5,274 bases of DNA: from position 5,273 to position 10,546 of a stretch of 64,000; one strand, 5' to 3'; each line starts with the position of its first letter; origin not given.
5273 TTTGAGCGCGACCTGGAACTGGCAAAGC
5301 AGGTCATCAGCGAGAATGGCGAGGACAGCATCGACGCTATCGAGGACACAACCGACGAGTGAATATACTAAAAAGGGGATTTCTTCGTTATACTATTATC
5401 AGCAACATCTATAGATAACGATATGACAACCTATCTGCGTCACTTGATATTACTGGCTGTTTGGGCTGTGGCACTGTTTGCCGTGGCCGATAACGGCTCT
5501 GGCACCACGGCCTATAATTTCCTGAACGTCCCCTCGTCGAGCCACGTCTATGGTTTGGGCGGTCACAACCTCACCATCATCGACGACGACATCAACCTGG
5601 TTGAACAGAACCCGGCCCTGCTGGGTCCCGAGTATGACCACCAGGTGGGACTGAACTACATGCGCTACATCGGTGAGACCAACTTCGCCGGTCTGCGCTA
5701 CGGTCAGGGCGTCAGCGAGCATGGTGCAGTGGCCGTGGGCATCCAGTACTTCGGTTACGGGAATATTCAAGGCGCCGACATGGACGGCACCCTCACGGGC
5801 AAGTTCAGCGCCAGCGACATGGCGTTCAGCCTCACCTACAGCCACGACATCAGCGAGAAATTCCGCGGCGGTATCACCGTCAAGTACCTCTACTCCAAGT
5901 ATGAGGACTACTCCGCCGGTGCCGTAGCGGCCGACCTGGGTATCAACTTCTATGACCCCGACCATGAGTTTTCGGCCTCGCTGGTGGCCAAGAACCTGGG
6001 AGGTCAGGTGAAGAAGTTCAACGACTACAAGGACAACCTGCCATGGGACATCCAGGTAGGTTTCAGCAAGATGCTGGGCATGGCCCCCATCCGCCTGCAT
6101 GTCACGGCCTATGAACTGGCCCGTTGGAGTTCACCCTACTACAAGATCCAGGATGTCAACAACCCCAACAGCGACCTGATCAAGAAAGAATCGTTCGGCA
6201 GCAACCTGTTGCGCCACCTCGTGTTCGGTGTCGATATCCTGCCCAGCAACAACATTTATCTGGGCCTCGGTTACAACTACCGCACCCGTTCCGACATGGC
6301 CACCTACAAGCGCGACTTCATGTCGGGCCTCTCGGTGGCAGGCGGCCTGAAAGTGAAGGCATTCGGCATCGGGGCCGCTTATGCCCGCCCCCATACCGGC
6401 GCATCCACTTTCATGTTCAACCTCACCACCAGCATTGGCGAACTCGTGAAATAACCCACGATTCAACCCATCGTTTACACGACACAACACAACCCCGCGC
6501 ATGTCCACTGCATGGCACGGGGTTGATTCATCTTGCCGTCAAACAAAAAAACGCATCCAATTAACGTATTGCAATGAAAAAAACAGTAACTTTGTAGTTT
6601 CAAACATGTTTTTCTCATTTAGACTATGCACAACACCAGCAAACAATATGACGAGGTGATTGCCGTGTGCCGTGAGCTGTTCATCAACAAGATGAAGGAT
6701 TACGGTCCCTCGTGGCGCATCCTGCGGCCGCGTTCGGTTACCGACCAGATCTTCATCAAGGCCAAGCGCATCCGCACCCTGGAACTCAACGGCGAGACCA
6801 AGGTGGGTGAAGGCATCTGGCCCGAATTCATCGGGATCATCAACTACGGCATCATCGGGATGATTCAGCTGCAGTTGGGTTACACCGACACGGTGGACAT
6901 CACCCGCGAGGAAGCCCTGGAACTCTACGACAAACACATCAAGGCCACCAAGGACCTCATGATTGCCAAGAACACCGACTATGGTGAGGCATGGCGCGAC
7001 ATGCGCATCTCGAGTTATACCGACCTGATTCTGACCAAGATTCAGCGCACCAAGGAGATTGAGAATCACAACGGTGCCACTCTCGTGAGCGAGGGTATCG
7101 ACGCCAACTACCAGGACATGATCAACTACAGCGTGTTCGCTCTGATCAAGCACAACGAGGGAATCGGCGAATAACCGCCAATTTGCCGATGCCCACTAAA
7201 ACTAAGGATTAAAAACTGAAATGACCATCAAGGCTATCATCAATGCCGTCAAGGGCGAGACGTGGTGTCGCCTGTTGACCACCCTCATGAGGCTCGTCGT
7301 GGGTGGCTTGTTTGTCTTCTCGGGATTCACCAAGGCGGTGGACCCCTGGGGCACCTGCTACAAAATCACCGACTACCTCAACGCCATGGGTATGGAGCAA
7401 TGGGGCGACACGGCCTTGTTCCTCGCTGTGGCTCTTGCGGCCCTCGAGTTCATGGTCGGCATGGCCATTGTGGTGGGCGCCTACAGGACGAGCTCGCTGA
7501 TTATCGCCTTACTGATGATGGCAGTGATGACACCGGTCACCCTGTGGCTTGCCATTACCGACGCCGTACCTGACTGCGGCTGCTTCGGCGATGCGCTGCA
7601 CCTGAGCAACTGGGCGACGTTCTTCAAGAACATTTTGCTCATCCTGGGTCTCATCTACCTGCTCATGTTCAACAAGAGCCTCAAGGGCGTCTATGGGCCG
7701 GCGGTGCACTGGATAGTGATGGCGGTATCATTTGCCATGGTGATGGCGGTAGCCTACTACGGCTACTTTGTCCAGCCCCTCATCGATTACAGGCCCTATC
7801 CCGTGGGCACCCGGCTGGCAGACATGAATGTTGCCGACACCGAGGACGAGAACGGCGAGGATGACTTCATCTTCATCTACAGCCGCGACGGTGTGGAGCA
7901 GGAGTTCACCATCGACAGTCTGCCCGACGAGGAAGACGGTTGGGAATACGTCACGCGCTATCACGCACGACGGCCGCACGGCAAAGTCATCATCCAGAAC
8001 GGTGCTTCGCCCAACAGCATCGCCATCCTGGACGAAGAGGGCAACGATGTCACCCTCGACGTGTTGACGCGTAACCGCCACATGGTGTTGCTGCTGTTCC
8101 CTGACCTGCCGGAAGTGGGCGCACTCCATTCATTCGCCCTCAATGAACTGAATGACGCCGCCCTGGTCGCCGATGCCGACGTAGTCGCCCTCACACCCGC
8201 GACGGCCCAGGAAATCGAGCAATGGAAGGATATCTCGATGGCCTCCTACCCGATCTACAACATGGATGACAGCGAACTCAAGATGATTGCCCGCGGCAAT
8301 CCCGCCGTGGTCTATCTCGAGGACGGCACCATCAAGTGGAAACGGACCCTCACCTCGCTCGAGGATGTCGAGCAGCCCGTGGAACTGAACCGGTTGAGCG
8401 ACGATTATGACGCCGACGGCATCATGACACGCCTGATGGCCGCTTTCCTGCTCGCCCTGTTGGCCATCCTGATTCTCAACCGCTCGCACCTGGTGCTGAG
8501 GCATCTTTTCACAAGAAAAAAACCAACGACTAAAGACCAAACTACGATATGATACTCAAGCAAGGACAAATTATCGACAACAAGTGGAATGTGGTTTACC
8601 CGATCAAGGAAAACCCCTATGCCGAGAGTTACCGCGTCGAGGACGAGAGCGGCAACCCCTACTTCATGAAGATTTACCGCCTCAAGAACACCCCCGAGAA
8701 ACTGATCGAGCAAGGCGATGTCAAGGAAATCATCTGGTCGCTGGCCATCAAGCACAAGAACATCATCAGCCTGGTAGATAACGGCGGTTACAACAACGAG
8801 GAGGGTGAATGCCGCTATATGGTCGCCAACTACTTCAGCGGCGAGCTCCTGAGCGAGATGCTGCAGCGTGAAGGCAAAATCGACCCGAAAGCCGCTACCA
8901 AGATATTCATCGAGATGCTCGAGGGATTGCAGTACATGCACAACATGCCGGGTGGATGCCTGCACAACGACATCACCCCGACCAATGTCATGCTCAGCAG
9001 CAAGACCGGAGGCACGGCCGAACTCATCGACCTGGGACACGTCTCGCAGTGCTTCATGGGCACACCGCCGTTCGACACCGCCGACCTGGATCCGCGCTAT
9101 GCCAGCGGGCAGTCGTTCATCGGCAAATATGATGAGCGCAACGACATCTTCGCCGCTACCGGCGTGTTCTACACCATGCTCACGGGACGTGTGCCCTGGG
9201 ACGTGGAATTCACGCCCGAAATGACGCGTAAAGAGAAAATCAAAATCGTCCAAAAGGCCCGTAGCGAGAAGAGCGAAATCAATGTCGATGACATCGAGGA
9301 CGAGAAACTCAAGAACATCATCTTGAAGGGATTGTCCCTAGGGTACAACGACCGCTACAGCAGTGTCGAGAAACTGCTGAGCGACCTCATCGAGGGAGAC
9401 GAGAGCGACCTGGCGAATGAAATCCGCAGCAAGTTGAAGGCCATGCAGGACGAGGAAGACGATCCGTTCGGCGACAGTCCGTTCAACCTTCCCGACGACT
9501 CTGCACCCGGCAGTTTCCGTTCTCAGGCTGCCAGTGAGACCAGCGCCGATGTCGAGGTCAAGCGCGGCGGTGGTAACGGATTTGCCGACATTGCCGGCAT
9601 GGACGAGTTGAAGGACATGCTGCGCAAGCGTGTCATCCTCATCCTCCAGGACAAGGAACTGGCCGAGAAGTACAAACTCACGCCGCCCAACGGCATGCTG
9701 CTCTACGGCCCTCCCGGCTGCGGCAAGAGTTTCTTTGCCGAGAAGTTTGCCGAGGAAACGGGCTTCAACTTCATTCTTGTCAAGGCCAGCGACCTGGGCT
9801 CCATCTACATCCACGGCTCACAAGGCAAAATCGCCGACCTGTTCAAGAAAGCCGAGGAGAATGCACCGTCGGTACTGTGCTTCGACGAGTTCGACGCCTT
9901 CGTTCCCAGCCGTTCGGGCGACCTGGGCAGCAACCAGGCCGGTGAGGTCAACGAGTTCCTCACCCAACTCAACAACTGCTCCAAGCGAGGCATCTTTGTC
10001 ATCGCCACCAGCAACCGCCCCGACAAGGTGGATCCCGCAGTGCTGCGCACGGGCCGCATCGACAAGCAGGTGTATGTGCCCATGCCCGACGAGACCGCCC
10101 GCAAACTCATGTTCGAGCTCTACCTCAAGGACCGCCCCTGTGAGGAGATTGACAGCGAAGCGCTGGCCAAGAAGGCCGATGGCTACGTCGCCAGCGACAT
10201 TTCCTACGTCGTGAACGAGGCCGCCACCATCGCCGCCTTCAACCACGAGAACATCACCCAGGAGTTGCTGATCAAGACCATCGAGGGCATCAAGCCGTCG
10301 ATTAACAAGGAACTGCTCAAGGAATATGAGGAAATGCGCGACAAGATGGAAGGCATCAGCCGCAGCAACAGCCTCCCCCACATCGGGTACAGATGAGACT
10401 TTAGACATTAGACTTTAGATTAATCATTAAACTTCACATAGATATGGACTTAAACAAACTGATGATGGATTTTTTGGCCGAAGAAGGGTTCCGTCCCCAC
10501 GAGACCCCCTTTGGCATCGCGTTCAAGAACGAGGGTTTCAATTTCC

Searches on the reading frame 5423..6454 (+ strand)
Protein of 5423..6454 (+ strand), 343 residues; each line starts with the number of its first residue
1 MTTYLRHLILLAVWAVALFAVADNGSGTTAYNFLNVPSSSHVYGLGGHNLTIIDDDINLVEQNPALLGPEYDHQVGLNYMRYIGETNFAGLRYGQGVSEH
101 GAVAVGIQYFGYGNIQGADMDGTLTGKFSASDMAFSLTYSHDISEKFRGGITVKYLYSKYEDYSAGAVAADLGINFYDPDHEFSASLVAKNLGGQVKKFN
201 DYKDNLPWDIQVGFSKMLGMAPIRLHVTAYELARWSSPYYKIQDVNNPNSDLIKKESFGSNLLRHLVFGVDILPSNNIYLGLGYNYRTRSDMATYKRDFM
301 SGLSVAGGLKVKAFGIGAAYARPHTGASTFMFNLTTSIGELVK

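Call 16: search_protein_families(library=pfam, proteins=[window:5423-6454:+], max_evalue=0.01)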
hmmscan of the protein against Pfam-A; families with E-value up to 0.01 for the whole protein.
window:5423-6454:+ (343 aa): 1 family
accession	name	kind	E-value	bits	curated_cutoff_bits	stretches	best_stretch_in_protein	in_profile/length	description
PF19572.5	PorV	-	0.00024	21.1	27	1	24-161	6-147/243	Type IX secretion system protein PorV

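Call 27: search_protein_families(library=ncbifam, proteins=[window:5423-6454:+], max_evalue=0.01)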
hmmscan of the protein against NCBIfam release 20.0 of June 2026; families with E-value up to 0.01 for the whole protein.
window:5423-6454:+ (343 aa): 3 families
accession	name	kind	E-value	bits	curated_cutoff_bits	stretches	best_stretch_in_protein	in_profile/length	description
NF033711.1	T9SS_PorQ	equivalog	1.4e-108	362.9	220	1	9-338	6-335/335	type IX secretion system protein PorQ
NF033709.1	PorV_fam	subfamily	4.1e-53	181.1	90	1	28-337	1-325/326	PorV/PorQ family protein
NF033710.1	T9SS_OM_PorV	equivalog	1.5e-15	57.2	250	1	24-222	19-235/367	type IX secretion system outer membrane channel protein PorV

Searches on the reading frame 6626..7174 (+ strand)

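Call 16: search_protein_families(library=pfam, proteins=[window:6626-7174:+], max_evalue=0.01)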
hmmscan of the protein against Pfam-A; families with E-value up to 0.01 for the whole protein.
window:6626-7174:+ (182 aa): 1 family
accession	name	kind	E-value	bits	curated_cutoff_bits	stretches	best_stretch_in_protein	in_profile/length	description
PF07659.16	DUF1599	-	8.9e-59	196.2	25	2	115-175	1-60/61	Nucleotide modification associated domain 1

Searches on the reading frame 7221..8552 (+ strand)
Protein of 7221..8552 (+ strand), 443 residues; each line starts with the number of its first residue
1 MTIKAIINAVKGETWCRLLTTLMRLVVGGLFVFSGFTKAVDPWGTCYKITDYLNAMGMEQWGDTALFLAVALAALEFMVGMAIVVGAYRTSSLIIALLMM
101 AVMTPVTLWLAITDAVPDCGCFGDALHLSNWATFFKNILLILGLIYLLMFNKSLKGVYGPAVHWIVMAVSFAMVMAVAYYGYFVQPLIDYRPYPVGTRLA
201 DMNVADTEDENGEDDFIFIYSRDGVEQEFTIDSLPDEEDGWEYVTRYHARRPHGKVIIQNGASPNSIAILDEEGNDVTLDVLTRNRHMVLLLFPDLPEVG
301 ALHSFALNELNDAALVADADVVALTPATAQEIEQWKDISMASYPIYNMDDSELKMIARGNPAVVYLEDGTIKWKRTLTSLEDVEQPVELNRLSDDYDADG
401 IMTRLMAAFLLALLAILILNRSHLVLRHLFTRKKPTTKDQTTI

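Call 16: search_protein_families(library=pfam, proteins=[window:7221-8552:+], max_evalue=0.01)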
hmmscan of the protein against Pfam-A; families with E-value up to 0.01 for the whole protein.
window:7221-8552:+ (443 aa): 2 families
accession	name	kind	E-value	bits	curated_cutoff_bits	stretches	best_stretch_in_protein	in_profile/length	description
PF07291.16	MauE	-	3.8e-16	60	27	1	18-148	3-126/128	Methylamine utilisation protein MauE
PF07681.17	DoxX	-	1.6e-05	25.8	23.6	1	21-104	3-80/85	DoxX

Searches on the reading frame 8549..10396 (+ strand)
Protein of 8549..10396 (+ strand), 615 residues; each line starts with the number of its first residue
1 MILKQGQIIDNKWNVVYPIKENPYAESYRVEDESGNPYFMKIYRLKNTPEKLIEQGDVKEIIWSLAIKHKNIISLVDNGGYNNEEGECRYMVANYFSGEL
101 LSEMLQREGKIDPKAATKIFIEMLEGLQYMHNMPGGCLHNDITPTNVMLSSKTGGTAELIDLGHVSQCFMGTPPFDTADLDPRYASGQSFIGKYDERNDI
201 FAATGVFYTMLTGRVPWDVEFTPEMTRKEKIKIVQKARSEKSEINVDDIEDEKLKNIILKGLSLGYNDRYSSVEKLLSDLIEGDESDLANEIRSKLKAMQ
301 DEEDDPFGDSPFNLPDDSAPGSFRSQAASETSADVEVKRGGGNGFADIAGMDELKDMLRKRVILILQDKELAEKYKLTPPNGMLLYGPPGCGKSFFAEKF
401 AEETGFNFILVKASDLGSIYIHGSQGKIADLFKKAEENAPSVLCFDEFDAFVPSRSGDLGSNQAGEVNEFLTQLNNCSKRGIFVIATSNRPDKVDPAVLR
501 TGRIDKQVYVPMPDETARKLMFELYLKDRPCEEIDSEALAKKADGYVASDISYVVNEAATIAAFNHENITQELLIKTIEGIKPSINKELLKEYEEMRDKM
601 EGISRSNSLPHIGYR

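Call 16: search_protein_families(library=pfam, proteins=[window:8549-10396:+], max_evalue=0.01)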
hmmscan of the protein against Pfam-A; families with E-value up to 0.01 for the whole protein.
window:8549-10396:+ (615 aa): 13 families
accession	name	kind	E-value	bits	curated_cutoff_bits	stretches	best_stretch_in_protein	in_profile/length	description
PF00004.35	AAA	-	2.7e-34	118.9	21.2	1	383-511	1-130/131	ATPase family associated with various cellular activities (AAA)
PF00069.31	Pkinase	-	4.1e-24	85.8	31.7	1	31-274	20-256/263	Protein kinase domain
PF07714.23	PK_Tyr_Ser-Thr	-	1.4e-07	31.5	23.1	1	58-164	49-148/258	Protein tyrosine and serine/threonine kinase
PF17862.7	AAA_lid_3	-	6.5e-06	26.1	27.2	1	534-563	2-31/45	AAA+ lid domain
PF00910.28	RNA_helicase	-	0.00018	22.4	21.5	1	384-489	2-104/105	RNA helicase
PF07728.20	AAA_5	-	0.00018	21.9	22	1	383-412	2-32/139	AAA domain (dynein-related subfamily)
PF03969.22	AFG1_ATPase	-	0.00074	19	27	1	367-511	48-183/361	AFG1-like ATPase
PF13207.12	AAA_17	-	0.001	19.8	27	1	386-409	1-24/136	AAA domain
PF13401.12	AAA_22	-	0.0013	19.5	27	0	383-417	8-45/130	AAA domain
PF13173.12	AAA_14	-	0.0014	19.1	27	1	383-492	5-102/129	AAA domain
PF13481.12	AAA_25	-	0.0014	18.7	27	0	384-397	37-50/195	AAA domain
PF13191.12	AAA_16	-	0.004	18.1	32.6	0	380-438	24-85/167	AAA ATPase domain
PF01637.24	ATPase_2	-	0.0059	16.9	33.2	0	369-427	9-68/225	ATPase domain predominantly from Archaea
